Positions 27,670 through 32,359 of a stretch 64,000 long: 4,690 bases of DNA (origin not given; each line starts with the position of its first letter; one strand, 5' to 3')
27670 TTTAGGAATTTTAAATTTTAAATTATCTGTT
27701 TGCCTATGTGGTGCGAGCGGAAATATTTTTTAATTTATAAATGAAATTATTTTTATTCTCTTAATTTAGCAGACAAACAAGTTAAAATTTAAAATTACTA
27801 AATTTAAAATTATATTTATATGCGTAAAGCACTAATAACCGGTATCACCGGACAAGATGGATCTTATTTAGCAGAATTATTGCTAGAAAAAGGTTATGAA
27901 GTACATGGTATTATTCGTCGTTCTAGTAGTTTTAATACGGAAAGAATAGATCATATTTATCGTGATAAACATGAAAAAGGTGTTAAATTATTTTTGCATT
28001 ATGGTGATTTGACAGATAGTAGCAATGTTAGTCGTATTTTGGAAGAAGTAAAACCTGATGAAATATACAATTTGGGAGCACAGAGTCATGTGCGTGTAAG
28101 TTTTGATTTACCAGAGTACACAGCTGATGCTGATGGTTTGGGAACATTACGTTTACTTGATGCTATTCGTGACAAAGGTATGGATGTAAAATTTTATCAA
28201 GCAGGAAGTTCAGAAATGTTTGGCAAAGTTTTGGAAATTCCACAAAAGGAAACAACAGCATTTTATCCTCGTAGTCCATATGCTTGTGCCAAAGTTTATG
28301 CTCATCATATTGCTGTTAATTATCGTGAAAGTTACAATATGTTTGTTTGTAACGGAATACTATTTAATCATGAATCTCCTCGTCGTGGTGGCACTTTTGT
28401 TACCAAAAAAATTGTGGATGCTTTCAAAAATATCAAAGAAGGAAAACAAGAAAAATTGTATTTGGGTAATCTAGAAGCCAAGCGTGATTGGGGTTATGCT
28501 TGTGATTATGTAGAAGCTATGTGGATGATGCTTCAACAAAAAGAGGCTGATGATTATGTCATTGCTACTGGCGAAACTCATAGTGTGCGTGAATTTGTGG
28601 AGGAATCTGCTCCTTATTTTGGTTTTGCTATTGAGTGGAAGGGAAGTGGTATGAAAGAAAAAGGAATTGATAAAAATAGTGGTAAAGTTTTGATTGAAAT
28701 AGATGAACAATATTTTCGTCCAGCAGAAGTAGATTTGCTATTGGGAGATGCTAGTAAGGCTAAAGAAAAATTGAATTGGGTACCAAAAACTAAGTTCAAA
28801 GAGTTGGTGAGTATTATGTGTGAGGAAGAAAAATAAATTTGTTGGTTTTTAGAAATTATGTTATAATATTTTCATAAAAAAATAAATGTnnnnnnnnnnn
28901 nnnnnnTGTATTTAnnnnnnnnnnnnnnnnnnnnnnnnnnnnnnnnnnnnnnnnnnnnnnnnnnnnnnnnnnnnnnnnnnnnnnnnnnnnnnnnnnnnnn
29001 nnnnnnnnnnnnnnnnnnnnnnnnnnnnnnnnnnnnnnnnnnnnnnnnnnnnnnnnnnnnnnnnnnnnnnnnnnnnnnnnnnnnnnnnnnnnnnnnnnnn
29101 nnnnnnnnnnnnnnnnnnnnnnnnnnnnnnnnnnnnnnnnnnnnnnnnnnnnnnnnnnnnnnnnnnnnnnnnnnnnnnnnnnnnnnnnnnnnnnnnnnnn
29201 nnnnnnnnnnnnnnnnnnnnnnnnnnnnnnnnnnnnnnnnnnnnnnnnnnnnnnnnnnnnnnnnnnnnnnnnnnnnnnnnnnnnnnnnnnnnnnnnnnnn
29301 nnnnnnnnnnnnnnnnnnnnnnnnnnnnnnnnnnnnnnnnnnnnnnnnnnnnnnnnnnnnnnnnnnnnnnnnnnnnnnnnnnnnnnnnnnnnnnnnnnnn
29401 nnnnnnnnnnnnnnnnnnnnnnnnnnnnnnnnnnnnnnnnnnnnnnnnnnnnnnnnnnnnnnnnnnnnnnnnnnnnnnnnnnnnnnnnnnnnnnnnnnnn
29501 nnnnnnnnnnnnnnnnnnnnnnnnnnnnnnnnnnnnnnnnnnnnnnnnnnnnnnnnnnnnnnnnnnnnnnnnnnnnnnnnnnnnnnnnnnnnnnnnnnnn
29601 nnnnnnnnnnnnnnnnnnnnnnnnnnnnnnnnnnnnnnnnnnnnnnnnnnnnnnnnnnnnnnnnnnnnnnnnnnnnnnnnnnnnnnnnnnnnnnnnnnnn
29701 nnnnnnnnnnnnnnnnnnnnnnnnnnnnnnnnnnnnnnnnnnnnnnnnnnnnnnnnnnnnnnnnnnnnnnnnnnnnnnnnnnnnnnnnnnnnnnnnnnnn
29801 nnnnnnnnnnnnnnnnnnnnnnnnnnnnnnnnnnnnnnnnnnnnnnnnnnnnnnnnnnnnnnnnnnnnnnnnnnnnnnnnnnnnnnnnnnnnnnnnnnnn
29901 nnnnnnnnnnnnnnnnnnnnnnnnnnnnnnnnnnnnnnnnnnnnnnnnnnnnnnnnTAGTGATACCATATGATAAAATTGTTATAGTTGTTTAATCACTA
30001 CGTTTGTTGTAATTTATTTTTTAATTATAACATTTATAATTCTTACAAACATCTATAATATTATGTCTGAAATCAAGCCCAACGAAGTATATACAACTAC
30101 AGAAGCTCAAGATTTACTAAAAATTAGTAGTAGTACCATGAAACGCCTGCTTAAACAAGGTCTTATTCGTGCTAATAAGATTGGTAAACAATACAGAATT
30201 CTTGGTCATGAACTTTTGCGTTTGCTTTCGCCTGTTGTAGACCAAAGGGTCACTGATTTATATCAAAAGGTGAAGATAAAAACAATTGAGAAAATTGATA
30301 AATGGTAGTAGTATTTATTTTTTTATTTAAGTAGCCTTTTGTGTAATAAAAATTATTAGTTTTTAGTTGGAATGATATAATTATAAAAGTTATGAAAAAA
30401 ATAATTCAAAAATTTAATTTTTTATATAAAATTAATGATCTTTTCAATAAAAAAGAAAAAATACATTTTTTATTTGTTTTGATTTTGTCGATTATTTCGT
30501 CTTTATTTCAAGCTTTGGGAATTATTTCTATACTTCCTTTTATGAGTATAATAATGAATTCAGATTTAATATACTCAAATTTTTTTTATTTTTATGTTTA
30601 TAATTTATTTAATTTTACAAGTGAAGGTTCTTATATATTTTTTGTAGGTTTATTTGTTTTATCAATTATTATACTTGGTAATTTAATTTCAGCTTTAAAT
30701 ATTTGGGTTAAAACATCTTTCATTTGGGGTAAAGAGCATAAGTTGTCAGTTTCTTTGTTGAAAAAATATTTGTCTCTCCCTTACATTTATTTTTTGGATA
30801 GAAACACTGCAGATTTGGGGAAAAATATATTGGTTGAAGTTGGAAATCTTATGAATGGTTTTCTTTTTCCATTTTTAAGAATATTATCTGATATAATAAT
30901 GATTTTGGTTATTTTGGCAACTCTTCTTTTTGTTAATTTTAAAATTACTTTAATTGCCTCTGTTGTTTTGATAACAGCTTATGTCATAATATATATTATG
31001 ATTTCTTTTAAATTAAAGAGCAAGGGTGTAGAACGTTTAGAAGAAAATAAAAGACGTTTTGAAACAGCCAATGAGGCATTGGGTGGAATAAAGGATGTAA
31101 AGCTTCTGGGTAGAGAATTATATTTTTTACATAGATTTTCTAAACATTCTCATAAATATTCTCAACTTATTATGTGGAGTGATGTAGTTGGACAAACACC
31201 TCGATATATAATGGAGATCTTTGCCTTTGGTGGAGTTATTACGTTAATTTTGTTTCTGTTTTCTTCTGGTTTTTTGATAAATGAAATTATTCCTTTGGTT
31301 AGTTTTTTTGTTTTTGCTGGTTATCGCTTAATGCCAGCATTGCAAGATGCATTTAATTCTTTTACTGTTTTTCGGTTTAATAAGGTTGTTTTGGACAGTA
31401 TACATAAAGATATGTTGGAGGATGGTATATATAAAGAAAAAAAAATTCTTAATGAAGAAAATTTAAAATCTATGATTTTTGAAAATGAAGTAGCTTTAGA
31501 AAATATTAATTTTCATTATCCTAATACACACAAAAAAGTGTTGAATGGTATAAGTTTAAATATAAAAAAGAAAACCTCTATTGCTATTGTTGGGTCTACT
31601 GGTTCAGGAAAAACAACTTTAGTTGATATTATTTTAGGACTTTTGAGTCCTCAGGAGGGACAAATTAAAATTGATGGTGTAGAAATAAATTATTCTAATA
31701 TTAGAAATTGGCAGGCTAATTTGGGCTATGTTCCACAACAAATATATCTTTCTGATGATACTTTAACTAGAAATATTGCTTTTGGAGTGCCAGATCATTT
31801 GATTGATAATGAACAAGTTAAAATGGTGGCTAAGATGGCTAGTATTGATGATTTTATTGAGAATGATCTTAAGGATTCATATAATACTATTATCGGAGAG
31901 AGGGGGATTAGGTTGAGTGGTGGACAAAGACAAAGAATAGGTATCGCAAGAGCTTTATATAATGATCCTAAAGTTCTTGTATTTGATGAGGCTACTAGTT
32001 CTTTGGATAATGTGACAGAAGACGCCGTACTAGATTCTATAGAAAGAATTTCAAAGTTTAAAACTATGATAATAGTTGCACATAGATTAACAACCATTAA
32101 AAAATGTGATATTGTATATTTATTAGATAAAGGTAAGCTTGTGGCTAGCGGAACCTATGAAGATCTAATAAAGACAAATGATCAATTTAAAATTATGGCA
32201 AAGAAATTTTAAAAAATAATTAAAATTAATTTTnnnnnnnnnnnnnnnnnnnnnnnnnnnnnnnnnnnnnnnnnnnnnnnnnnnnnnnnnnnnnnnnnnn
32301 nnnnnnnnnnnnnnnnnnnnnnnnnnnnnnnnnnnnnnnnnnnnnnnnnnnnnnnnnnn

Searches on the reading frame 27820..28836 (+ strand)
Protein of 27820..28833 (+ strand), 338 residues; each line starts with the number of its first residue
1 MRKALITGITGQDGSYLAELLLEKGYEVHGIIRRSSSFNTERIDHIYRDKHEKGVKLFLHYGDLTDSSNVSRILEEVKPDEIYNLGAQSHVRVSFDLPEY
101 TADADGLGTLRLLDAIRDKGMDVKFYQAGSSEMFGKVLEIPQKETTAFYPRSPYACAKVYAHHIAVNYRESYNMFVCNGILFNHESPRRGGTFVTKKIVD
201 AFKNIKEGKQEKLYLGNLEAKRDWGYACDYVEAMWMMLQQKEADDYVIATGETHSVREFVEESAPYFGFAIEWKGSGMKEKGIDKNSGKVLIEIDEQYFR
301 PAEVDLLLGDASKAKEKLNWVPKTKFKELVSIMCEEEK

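Call 7: search_protein_families(library=ncbifam, proteins=[window:27820-28833:+], max_evalue=0.00001)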
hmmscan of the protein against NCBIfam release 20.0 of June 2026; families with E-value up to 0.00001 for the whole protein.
window:27820-28833:+ (338 aa): 12 families
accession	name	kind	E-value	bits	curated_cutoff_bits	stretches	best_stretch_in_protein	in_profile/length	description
TIGR01472.1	gmd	equivalog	7.3e-174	577.8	415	1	3-336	2-337/342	GDP-mannose 4,6-dehydratase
TIGR04180.1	EDH_00030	hypoth_equivalog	1.8e-32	112.6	475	1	5-324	2-296/297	NAD-dependent 4,6-dehydratase LegB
TIGR01181.1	dTDP_gluc_dehyt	equivalog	1.7e-28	99.7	365.1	1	4-328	2-302/321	dTDP-glucose 4,6-dehydratase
TIGR02622.1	CDP_4_6_dhtase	equivalog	4.6e-21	75.3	278.45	1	2-333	5-326/352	CDP-glucose 4,6-dehydratase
TIGR01179.1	galE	equivalog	6.6e-19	67.9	262.3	1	4-174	2-165/332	UDP-glucose 4-epimerase GalE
NF007582.0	PRK10217.1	equivalog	1.4e-14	54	698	1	1-327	1-321/355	dTDP-glucose 4,6-dehydratase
NF007490.0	PRK10084.1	subfamily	3.4e-14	52.6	649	1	5-248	4-258/361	dTDP-glucose 4,6-dehydratase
NF011728.1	PRK15181.1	equivalog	1.1e-08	34.5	760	1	3-233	17-244/348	Vi polysaccharide biosynthesis UDP-N-acetylglucosaminuronic acid C-4 epimerase TviC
NF043036.1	ErythonDh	equivalog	2.1e-08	33.8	325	1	3-168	2-163/321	D-erythronate dehydrogenase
NF007956.0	PRK10675.1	subfamily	2.6e-08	33.4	394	1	3-167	2-162/338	UDP-glucose 4-epimerase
NF041015.1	UDPsulfquin_syn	equivalog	4.1e-07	29.3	575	1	3-141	2-156/384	UDP-sulfoquinovose synthase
NF052578.1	StrlDmthSdmBMthl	equivalog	3.5e-06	27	600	1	4-258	3-236/328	sterol demethylase protein SdmB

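Call 36: search_protein_families(library=ncbifam, proteins=[L016:13547-14467:+, L016:14467-15630:+], max_evalue=1e-30)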
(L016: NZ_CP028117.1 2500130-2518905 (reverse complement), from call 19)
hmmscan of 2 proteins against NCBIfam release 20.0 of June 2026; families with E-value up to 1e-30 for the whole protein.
L016:13547-14467:+ (307 aa): 1 family
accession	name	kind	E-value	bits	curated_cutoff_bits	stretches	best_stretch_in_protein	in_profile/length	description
NF047922.1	GDPFucSynFcl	equivalog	1.3e-92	310.6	500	1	2-306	4-306/308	GDP-L-fucose synthase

L016:14467-15630:+ (388 aa): 4 families
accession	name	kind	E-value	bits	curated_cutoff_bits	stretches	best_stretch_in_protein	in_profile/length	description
NF011936.0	PRK15407.1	equivalog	2e-77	260.8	423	1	11-382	44-427/440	lipopolysaccharide biosynthesis protein RfbH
TIGR03588.1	PseC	equivalog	7.1e-59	199.6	423.5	1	7-330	5-323/380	UDP-4-amino-4,6-dideoxy-N-acetyl-beta-L-altrosamine transaminase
TIGR04181.1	NHT_00031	hypoth_equivalog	5.1e-42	144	420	1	11-335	8-327/359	LegC family aminotransferase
NF008658.2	PRK11658.1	equivalog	1.5e-39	135.7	631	1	5-328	6-318/379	UDP-4-amino-4-deoxy-L-arabinose aminotransferase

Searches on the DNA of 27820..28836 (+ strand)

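Call 17: search_dna_similar(query=window:27820-28836:+, collection=ecoli_genomes, mode=distant, max_rows=30, rows=best)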
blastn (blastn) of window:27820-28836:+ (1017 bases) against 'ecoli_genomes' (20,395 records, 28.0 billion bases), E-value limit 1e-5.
Records with a match: 4843; places in all: 5624; records where one place covers at least 80% of the query: 16.
Genomes with a match: 4843 of 5426; with a place that covers at least 80% of the query: 16. Places per genome that has any: lowest 1, median 1, highest 3. On chromosomes: 5620 places; on plasmids: 4.
Best place of each record, by identity: 60-80% 4843.
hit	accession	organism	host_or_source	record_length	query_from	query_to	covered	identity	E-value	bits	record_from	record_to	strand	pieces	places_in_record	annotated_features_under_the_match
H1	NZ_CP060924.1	Escherichia coli strain EC14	Homo sapiens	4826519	14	989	82%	68.3%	1e-57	296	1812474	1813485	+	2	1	gmd: GDP-mannose 4,6-dehydratase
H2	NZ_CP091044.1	Escherichia coli strain STEC346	pork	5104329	14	989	82%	68.3%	1e-57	296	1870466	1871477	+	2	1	gmd: GDP-mannose 4,6-dehydratase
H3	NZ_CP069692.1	Escherichia coli H20 strain MIN6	Homo sapiens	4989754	14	989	82%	68.3%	1e-57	296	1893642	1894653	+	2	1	gmd: GDP-mannose 4,6-dehydratase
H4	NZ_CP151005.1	Escherichia coli strain 19KM1766N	Dog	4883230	14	989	82%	68.3%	1e-57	296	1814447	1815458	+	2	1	gmd: GDP-mannose 4,6-dehydratase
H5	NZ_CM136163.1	Escherichia coli strain PRO_A-1420-6M-A_ESBL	Homo sapiens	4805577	14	989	82%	68.3%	1e-57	296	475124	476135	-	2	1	gmd: GDP-mannose 4,6-dehydratase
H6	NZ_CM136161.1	Escherichia coli strain PRO_A-1429-6M-A_ESBL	Homo sapiens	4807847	14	989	82%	68.3%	1e-57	296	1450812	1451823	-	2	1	gmd: GDP-mannose 4,6-dehydratase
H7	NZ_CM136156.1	Escherichia coli strain PRO_A-1478-6M-A_ESBL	Homo sapiens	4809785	14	989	82%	68.3%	1e-57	296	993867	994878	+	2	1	gmd: GDP-mannose 4,6-dehydratase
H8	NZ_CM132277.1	Escherichia coli strain 19AR0656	Homo sapiens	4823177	14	989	82%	68.3%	1e-57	296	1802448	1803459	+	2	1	gmd: GDP-mannose 4,6-dehydratase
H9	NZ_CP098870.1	Escherichia coli strain CUVET20-416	Canis lupus familiaris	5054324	14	989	82%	68.3%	1e-57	296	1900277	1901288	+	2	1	gmd: GDP-mannose 4,6-dehydratase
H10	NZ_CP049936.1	Escherichia coli strain JL05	milk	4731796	7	850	83%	67.1%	1e-57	233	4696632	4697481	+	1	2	gmd: GDP-mannose 4,6-dehydratase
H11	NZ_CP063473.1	Escherichia coli strain EM18-18-42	not applicable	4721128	7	850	83%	67.1%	1e-57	233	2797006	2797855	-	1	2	gmd: GDP-mannose 4,6-dehydratase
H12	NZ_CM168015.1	Escherichia coli strain PEC209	Sus scrofa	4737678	7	850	83%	67.1%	1e-57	233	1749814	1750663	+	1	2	gmd: GDP-mannose 4,6-dehydratase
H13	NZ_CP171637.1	Escherichia coli strain TC24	Bos taurus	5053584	7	850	83%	67.0%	4e-56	229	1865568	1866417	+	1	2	gmd: GDP-mannose 4,6-dehydratase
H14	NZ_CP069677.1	Escherichia coli O126:H45 strain MIN10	Homo sapiens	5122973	7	850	83%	66.9%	5e-55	224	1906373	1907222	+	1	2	gmd: GDP-mannose 4,6-dehydratase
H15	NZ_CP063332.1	Escherichia coli strain BS74R-D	Homo sapiens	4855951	7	850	83%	66.9%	5e-55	224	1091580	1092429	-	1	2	gmd: GDP-mannose 4,6-dehydratase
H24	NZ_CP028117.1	Escherichia coli O111 str. RM9322 strain RM9322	Creek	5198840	10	779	76%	70.0%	8e-85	324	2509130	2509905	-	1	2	gmd: GDP-mannose 4,6-dehydratase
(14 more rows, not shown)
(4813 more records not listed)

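Call 19: get_annotated_region(hit=H24, flank=9000)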
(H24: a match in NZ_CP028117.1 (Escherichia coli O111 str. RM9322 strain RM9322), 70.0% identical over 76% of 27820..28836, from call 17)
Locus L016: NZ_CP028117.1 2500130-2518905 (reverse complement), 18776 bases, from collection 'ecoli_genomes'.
description: Escherichia coli O111 str. RM9322 chromosome, complete genome
organism: Escherichia coli O111 str. RM9322 strain RM9322 (NCBI taxid 1055542)
replicon: chromosome; assembly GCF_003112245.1
host: -; source: Creek; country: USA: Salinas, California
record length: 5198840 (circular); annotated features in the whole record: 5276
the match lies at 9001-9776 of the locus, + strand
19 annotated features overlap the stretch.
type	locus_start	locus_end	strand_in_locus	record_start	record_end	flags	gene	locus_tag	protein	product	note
CDS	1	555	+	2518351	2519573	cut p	wcaC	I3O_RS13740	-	colanic acid biosynthesis glycosyltransferase WcaC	frameshifted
CDS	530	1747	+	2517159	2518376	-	wcaD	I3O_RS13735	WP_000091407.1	colanic acid polymerase WcaD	-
CDS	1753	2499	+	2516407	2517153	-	wcaE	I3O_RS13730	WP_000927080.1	colanic acid biosynthesis glycosyltransferase WcaE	-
CDS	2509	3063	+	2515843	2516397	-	wcaF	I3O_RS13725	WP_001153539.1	colanic acid biosynthesis acetyltransferase WcaF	-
CDS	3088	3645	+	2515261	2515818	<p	-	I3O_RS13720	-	GDP-mannose 4,6-dehydratase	incomplete; partial in the middle of a contig; missing C-terminus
CDS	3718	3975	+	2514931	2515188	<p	-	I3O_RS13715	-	IS3 family transposase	incomplete; partial in the middle of a contig; missing C-terminus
CDS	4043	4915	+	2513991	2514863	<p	-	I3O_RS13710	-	IS30-like element IS30 family transposase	incomplete; partial in the middle of a contig; missing C-terminus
CDS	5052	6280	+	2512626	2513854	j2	-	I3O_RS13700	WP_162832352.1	IS3-like element IS2 family transposase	programmed frameshift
CDS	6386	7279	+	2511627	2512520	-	galF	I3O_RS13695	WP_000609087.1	GalU regulator GalF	-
CDS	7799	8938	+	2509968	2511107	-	-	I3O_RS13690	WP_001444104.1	glycosyltransferase family 4 protein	-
CDS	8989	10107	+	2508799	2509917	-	gmd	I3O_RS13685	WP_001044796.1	GDP-mannose 4,6-dehydratase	-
CDS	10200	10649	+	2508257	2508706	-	wbdI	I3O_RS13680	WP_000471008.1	GDP-sugar hydrolase WbdI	-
CDS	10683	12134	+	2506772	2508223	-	-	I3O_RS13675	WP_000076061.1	mannose-1-phosphate guanylyltransferase/mannose-6-phosphate isomerase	-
CDS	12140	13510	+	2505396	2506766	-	rfbK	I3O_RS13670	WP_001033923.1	O111 family phosphomannomutase RfbK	-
CDS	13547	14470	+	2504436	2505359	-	-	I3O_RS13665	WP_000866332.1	NAD-dependent epimerase/dehydratase family protein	-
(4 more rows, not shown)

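Call 59: search_dna_similar(query=L016:14467-15633:+, collection=ecoli_genomes, mode=distant, max_rows=14, rows=spread)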
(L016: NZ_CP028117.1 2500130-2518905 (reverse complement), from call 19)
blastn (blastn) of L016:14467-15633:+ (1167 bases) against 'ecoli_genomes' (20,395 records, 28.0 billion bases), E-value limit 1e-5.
Records with a match: 86; places in all: 86; records where one place covers at least 80% of the query: 86.
Genomes with a match: 86 of 5426; with a place that covers at least 80% of the query: 86. Places per genome that has any: lowest 1, median 1, highest 1. On chromosomes: 86 places; on plasmids: 0.
Best place of each record, by identity: >=99% 60; 90-95% 9; 60-80% 17.
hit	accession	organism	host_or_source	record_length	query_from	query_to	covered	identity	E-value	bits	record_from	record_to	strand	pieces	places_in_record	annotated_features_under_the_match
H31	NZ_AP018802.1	Escherichia coli strain E2863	Bos taurus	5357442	1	1167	100%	100.0%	0e+0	2105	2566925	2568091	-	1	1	DegT/DnrJ/EryC1/StrS family aminotransferase | NAD-dependent epimerase/dehydratase family protein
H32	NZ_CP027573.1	Escherichia coli strain 2013C-4081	missing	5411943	1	1167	100%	100.0%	0e+0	2105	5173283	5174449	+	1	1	DegT/DnrJ/EryC1/StrS aminotransferase family protein | NAD-dependent epimerase/dehydratase family protein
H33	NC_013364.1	Escherichia coli O111:H- str. 11128 strain 11128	-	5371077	1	1167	100%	100.0%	0e+0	2105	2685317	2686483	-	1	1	DegT/DnrJ/EryC1/StrS family aminotransferase | NAD-dependent epimerase/dehydratase family protein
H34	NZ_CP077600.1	Escherichia coli O111:H8 strain 05-3004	Homo sapiens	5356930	1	1167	100%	100.0%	0e+0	2105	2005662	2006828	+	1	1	DegT/DnrJ/EryC1/StrS family aminotransferase | NAD-dependent epimerase/dehydratase family protein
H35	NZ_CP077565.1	Escherichia coli O111:H8 strain 1056-1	cattle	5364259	1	1167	100%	100.0%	0e+0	2105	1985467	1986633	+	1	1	DegT/DnrJ/EryC1/StrS family aminotransferase | NAD-dependent epimerase/dehydratase family protein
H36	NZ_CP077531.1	Escherichia coli O111:H8 strain 2009C-3675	Homo sapiens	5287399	1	1167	100%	100.0%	0e+0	2105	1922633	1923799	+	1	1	DegT/DnrJ/EryC1/StrS family aminotransferase | NAD-dependent epimerase/dehydratase family protein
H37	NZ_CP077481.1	Escherichia coli O111:H8 strain 99.1145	bovine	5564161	1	1167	100%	100.0%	0e+0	2105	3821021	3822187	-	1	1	DegT/DnrJ/EryC1/StrS family aminotransferase | NAD-dependent epimerase/dehydratase family protein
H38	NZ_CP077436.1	Escherichia coli O111:H8 strain TW05614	Homo sapiens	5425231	1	1167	100%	100.0%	0e+0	2105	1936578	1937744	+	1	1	DegT/DnrJ/EryC1/StrS family aminotransferase | NAD-dependent epimerase/dehydratase family protein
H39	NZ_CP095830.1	Escherichia coli strain EC12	avian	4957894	1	1167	100%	99.9%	0e+0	2101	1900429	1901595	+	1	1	DegT/DnrJ/EryC1/StrS family aminotransferase | NAD-dependent epimerase/dehydratase family protein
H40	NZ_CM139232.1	Escherichia coli strain DXMF6-3R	Giant panda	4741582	1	1167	100%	99.8%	0e+0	2096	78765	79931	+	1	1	DegT/DnrJ/EryC1/StrS aminotransferase family protein | NAD-dependent epimerase/dehydratase family protein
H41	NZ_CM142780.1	Escherichia coli strain GPEC1352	chicken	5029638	1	1165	100%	93.4%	0e+0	1755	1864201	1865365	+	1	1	DegT/DnrJ/EryC1/StrS aminotransferase family protein | NAD-dependent epimerase/dehydratase family protein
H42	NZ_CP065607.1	Escherichia coli strain FDAARGOS_946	missing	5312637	1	1165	100%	74.2%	0e+0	749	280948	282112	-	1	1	DegT/DnrJ/EryC1/StrS family aminotransferase | GDP-L-fucose synthase family protein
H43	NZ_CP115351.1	Escherichia coli strain CUVET21-37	cat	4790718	1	1165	100%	74.2%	0e+0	749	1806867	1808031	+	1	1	DegT/DnrJ/EryC1/StrS aminotransferase family protein | GDP-L-fucose synthase family protein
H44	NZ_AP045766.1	Escherichia coli strain 23CRST009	Homo sapiens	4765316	1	1165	100%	74.1%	0e+0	740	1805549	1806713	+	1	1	DegT/DnrJ/EryC1/StrS aminotransferase family protein | GDP-L-fucose synthase family protein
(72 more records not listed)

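Call 60: get_annotated_region(hit=H42, flank=9000)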
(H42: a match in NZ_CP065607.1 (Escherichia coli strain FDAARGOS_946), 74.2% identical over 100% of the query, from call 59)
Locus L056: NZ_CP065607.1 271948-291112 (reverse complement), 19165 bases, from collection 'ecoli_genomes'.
description: Escherichia coli strain FDAARGOS_946 chromosome, complete genome
organism: Escherichia coli strain FDAARGOS_946 (NCBI taxid 562)
replicon: chromosome; assembly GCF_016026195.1
host: missing; source: missing; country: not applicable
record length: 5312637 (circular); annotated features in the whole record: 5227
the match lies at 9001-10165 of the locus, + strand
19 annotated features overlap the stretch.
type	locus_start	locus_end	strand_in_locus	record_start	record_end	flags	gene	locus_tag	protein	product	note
CDS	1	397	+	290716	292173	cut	-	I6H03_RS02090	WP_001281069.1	mannose-1-phosphate guanylyltransferase/mannose-6-phosphate isomerase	-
CDS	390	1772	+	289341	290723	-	cpsG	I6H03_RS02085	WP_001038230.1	colanic acid biosynthesis phosphomannomutase CpsG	-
CDS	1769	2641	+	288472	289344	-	-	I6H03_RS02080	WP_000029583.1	alpha-1,2-fucosyltransferase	-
CDS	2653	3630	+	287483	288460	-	wzy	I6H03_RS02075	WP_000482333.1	O55 family O-antigen polymerase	-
CDS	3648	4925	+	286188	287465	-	wzx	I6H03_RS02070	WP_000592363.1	O55 family O-antigen flippase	-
CDS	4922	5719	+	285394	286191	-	-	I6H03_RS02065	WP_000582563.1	glycosyltransferase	-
CDS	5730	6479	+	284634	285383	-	-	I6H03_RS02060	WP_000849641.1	glycosyltransferase family 2 protein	-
CDS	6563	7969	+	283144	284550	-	gndA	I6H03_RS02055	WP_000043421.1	NADP-dependent phosphogluconate dehydrogenase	-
CDS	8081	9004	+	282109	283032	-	-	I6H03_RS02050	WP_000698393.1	GDP-L-fucose synthase family protein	-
CDS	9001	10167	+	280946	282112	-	-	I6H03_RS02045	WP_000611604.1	DegT/DnrJ/EryC1/StrS family aminotransferase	-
CDS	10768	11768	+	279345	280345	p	-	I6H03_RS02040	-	ISAs1 family transposase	frameshifted; internal stop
CDS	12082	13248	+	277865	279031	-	ugd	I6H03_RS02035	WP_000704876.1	UDP-glucose 6-dehydrogenase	-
CDS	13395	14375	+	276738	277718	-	wzzB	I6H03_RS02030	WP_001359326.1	LPS O-antigen chain length determinant protein WzzB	-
CDS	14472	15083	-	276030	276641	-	hisIE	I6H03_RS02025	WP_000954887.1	bifunctional phosphoribosyl-AMP cyclohydrolase/phosphoribosyl-ATP diphosphatase HisIE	-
CDS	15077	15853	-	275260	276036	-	hisF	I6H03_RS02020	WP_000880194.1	imidazole glycerol phosphate synthase subunit HisF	-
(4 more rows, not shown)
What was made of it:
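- RefSeq gives authentic E. coli ColD the same generic name (calls 19, 60).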

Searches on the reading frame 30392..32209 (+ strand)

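Call 7: search_protein_families(library=ncbifam, proteins=[window:30392-32209:+], max_evalue=0.00001)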
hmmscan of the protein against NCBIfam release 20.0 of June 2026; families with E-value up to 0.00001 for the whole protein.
window:30392-32209:+ (606 aa): 187 families (the best 25 are shown)
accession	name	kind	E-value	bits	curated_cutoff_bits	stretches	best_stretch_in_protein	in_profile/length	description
NF050066.1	LPSTprtrPglK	equivalog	5.6e-113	378.3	1000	1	13-581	4-558/558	BC-type lipopolysaccharide transporter PglK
NF045513.1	HepA_fam_ABC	equivalog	8.2e-89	298.7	725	1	19-597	30-600/610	heterocyst formation ABC transporter subunit HepA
TIGR02203.1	MsbA_lipidA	equivalog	1e-84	285.1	602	1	33-599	19-562/572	lipid A export permease/ATP-binding protein MsbA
TIGR01846.1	type_I_sec_HlyB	subfamily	8.7e-76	255.7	725.55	1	89-602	185-688/694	type I secretion system permease/ATPase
NF010178.0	PRK13657.1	equivalog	1.9e-73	247.8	733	1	119-604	92-568/588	glucan ABC transporter ATP-binding protein/ permease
TIGR03375.1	type_I_sec_LssB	subfamily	1.3e-72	245.1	693.1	1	164-597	268-693/696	type I secretion system permease/ATPase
TIGR03797.1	NHLM_micro_ABC2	equivalog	4.8e-72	243.5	709.4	1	115-604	208-683/686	NHLP bacteriocin export ABC transporter permease/ATPase subunit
TIGR02204.1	MsbA_rel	hypoth_equivalog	5e-71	240.1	780.4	1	166-603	141-572/576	ABC transporter, permease/ATP-binding protein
TIGR03796.1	NHLM_micro_ABC1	equivalog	5.6e-69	233.1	853.3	1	18-600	132-706/710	NHLP family bacteriocin export ABC transporter peptidase/permease/ATPase subunit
NF008364.0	PRK11160.1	equivalog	1e-65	222.4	630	1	120-605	97-574/575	heme ABC transporter ATP-binding protein/permease CydC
NF008381.0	PRK11176.1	equivalog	1e-63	215.6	867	1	80-601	62-574/582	lipid A ABC transporter ATP-binding protein/permease MsbA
TIGR01192.1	chvA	subfamily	7.5e-63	213.1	585.4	1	124-603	97-567/585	glucan export ABC transporter ATP-binding protein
TIGR00958.1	3a01208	subfamily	1.6e-60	205.2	874.6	1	165-602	283-710/711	antigen peptide transporter 2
TIGR02857.1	CydD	equivalog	7.6e-60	203.3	435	1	359-575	320-526/529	thiol reductant ABC exporter subunit CydD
NF052233.1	CphA_assoc_ABC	equivalog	9.7e-59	199.4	880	1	364-598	506-735/766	cyanophycin metabolism-associated ABC transporter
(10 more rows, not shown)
